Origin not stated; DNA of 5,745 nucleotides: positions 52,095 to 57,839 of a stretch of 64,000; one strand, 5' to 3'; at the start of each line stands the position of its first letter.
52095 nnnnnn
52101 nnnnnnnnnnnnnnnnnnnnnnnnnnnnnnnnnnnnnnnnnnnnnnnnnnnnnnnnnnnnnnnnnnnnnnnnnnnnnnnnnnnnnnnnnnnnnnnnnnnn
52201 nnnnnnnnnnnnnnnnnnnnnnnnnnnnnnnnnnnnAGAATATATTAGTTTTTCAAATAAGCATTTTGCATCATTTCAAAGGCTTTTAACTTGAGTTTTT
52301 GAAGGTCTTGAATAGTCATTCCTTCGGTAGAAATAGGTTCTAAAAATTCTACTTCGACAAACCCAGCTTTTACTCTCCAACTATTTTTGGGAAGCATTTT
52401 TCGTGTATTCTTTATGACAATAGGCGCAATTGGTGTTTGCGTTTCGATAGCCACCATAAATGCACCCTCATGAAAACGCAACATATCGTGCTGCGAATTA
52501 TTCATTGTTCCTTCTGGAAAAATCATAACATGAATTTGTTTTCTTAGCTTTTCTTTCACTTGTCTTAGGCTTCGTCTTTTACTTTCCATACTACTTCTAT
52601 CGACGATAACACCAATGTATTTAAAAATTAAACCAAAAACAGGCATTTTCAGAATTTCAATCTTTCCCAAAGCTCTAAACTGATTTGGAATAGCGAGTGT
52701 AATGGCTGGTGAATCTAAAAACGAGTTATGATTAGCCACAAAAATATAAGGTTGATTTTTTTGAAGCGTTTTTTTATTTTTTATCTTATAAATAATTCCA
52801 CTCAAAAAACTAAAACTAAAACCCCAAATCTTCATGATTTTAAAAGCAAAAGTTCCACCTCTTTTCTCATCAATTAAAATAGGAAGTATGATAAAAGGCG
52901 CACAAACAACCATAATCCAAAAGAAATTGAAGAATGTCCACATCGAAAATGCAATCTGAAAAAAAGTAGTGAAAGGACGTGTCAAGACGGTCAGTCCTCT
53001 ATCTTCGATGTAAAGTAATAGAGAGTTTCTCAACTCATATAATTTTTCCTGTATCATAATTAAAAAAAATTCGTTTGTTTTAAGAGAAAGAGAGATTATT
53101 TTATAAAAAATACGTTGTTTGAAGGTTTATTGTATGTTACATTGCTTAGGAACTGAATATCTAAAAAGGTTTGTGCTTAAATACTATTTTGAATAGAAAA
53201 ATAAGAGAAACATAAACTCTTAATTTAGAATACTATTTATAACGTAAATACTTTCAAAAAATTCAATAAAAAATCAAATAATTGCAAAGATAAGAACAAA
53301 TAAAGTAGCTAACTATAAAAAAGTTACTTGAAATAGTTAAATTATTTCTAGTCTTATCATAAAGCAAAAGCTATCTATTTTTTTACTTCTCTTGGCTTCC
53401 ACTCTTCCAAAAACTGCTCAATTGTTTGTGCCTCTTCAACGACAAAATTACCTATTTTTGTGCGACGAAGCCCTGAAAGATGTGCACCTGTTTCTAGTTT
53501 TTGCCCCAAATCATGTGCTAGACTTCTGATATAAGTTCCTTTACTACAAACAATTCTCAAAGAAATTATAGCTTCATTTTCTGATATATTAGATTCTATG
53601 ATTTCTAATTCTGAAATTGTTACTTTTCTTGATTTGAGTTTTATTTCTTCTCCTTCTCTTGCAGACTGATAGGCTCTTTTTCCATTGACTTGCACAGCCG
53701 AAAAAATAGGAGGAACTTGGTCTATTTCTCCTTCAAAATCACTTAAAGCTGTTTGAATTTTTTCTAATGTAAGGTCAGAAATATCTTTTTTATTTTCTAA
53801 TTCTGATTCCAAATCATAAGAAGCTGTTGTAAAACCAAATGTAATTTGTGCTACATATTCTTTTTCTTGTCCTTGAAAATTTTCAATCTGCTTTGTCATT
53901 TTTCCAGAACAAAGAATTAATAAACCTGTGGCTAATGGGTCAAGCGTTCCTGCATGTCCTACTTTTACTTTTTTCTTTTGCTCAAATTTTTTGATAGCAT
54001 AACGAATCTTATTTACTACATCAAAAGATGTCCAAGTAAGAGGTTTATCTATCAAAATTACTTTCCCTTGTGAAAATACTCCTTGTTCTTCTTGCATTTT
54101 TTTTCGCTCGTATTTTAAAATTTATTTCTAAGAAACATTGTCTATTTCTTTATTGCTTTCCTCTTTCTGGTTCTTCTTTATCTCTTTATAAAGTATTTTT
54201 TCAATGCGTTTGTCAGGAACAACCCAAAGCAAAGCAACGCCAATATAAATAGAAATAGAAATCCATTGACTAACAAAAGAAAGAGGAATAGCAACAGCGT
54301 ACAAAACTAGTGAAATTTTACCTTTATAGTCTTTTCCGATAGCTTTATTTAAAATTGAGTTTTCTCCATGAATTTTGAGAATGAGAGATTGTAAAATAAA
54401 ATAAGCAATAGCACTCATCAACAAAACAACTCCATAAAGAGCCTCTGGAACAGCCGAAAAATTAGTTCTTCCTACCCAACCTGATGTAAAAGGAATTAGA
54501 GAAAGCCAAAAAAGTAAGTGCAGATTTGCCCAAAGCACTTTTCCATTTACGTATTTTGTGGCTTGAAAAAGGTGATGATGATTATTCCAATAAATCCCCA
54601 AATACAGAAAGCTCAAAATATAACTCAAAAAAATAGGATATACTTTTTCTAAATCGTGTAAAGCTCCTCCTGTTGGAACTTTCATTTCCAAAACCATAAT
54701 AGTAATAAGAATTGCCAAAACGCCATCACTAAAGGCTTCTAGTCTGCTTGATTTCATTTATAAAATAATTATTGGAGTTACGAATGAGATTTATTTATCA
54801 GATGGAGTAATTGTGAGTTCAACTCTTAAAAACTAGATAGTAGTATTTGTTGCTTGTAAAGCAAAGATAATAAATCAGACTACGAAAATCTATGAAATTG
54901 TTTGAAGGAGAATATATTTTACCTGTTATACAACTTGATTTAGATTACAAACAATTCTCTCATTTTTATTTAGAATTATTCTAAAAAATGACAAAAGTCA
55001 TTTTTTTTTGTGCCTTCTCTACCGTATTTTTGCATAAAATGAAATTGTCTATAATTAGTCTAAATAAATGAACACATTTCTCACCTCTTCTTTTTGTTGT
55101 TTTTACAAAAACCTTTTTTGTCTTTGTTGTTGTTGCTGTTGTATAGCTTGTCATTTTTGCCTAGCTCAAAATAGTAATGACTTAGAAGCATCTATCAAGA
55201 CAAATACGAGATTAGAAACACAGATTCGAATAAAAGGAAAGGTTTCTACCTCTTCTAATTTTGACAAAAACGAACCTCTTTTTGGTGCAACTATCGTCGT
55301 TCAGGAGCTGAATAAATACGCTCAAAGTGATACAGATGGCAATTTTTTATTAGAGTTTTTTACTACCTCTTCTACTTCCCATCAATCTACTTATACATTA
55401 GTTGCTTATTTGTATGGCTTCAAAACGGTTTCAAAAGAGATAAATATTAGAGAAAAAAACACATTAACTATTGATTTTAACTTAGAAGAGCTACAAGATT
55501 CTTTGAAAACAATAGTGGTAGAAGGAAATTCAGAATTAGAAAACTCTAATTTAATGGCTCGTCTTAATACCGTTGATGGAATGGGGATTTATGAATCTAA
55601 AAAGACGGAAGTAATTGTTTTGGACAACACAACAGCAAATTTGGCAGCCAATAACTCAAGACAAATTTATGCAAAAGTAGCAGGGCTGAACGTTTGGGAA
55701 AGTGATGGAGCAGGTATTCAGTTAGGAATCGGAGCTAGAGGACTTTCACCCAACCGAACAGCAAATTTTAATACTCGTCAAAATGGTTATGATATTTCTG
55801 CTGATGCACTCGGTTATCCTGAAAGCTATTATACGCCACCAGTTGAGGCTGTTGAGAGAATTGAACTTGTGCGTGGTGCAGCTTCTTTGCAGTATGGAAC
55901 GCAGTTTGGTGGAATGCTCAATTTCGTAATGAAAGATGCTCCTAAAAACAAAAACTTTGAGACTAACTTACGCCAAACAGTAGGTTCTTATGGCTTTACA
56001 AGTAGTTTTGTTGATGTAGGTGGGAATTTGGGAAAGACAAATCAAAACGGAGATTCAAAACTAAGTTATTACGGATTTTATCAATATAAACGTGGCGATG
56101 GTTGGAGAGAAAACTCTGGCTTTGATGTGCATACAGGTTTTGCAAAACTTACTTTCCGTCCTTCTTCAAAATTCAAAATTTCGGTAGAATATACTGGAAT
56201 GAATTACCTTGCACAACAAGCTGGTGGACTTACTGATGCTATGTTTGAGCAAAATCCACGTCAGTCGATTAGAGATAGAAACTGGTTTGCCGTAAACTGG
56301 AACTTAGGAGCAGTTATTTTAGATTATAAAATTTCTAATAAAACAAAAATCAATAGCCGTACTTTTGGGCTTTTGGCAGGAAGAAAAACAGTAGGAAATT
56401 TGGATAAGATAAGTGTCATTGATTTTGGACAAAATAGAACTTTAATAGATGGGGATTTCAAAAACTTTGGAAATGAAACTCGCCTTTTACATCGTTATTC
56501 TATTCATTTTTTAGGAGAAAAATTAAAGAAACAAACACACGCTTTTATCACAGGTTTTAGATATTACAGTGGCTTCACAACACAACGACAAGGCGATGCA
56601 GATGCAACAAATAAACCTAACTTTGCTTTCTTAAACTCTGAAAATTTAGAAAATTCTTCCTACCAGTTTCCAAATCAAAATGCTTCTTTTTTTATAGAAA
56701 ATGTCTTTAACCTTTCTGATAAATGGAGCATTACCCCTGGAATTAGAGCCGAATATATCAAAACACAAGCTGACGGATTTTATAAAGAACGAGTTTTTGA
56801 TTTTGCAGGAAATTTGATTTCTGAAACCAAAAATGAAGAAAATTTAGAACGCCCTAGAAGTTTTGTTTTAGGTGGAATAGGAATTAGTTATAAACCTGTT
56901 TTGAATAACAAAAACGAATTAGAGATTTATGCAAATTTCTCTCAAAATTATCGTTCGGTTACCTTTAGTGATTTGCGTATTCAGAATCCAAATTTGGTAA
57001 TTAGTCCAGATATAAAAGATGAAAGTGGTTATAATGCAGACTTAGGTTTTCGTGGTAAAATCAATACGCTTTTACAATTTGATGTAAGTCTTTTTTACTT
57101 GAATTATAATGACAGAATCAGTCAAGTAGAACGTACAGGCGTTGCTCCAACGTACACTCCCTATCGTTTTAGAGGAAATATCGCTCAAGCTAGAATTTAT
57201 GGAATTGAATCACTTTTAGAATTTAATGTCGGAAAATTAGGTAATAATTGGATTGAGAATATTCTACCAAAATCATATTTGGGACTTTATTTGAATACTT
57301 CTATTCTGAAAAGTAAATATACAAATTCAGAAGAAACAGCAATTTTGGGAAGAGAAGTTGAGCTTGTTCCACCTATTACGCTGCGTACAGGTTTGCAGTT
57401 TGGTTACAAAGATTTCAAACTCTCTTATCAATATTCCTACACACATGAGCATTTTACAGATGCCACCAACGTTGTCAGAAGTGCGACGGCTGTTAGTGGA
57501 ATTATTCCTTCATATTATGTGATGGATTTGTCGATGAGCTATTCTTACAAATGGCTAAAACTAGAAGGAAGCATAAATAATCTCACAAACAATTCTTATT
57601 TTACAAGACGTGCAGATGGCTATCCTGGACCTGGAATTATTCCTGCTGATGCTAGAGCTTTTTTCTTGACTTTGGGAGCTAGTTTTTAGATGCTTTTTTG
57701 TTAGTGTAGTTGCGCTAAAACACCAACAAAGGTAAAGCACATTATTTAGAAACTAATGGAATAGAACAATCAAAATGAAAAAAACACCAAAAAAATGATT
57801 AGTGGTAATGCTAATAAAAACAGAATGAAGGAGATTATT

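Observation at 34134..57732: Three-copy intergenic hairpin repeat family with conserved core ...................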

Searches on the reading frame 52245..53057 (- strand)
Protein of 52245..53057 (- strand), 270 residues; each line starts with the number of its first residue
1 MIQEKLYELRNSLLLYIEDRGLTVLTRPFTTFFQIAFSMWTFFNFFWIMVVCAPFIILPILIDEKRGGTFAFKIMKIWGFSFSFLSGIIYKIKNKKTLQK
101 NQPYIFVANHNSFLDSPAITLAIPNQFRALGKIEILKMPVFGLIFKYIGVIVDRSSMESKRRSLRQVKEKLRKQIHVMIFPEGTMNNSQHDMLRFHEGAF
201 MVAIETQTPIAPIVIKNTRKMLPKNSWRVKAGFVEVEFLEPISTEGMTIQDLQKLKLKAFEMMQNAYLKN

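Call 80: search_protein_families(library=pfam, proteins=[window:52245-53057:-], max_evalue=0.0001)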
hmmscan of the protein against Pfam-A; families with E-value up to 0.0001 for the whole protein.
window:52245-53057:- (270 aa): 1 family
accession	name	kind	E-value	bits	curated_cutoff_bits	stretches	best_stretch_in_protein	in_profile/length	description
PF01553.26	Acyltransferase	-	3.2e-27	95.4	23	1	91-216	3-132/132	Acyltransferase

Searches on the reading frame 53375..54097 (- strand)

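Call 80: search_protein_families(library=pfam, proteins=[window:53375-54097:-], max_evalue=0.0001)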
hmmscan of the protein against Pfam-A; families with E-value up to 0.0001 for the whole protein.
window:53375-54097:- (240 aa): 2 families
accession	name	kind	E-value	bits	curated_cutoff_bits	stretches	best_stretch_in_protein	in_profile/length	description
PF01509.24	TruB_N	-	9.9e-52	175.7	27.3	1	42-190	5-149/149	TruB family pseudouridylate synthase (N terminal domain)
PF16198.10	TruB_C_2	-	1e-10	42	29.3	1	191-231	1-41/66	tRNA pseudouridylate synthase B C-terminal domain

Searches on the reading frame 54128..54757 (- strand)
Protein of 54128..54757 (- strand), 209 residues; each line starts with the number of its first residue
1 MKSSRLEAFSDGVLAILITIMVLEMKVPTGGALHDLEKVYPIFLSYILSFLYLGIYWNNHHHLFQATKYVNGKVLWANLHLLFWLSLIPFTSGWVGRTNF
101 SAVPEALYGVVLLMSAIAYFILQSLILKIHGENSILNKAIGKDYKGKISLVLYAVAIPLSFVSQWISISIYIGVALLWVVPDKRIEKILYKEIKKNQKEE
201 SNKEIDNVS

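Call 80: search_protein_families(library=pfam, proteins=[window:54128-54757:-], max_evalue=0.0001)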
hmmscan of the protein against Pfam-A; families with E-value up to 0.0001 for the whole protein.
window:54128-54757:- (209 aa): 1 family
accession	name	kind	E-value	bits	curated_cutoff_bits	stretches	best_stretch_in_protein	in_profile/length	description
PF06736.16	TMEM175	-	1.6e-31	109.1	25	1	5-89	1-88/88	Endosomal/lysosomal potassium channel TMEM175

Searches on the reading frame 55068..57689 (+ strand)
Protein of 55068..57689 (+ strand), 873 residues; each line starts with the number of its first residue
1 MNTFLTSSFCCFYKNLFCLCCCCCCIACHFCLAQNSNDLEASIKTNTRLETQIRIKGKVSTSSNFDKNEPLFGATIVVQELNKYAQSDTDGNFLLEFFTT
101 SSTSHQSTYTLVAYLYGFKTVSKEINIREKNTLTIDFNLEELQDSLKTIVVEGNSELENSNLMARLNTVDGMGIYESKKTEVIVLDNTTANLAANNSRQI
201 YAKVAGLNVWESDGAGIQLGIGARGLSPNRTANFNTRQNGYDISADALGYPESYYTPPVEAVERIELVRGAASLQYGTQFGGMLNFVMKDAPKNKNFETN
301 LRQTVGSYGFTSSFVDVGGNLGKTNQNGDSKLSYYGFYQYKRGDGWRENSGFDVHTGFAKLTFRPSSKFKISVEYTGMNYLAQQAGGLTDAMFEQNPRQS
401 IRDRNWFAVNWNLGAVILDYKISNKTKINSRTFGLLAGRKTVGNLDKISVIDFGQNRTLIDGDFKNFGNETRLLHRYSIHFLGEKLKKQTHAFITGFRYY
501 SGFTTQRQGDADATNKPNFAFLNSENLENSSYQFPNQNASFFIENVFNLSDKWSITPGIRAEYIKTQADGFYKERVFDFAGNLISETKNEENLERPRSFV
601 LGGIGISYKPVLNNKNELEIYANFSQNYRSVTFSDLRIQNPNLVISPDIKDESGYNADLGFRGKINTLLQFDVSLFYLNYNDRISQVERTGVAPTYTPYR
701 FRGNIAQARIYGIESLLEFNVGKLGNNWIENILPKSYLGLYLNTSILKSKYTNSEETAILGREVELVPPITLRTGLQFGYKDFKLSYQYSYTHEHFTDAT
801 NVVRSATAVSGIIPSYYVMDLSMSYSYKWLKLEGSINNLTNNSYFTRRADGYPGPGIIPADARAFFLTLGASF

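Call 14: search_protein_families(library=pfam, proteins=[window:55068-57689:+], max_evalue=0.01)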
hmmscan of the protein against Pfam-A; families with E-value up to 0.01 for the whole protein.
window:55068-57689:+ (873 aa): 3 families
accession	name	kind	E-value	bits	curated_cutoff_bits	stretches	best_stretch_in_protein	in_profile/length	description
PF00593.30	TonB_dep_Rec_b-barrel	-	6.4e-28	99.2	27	1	368-839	79-436/436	TonB dependent receptor-like, beta-barrel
PF13715.12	CarbopepD_reg_2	-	5.8e-13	49.1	32.2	1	55-151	1-88/88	CarboxypepD_reg-like domain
PF07715.20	Plug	-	8.5e-09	36.3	23.9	1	191-279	19-103/107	TonB-dependent Receptor Plug Domain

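Call 29: find_encoding_contigs(protein=window:55068-57689:+, flank=3000, max_places=6)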
Protein window:55068-57689:+ (873 aa): no gene with exactly this product is on record in the collection.
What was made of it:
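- Tried and rejected: The window's TonB-receptor protein is not on record, so the source genome could not be fetched (call 29).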
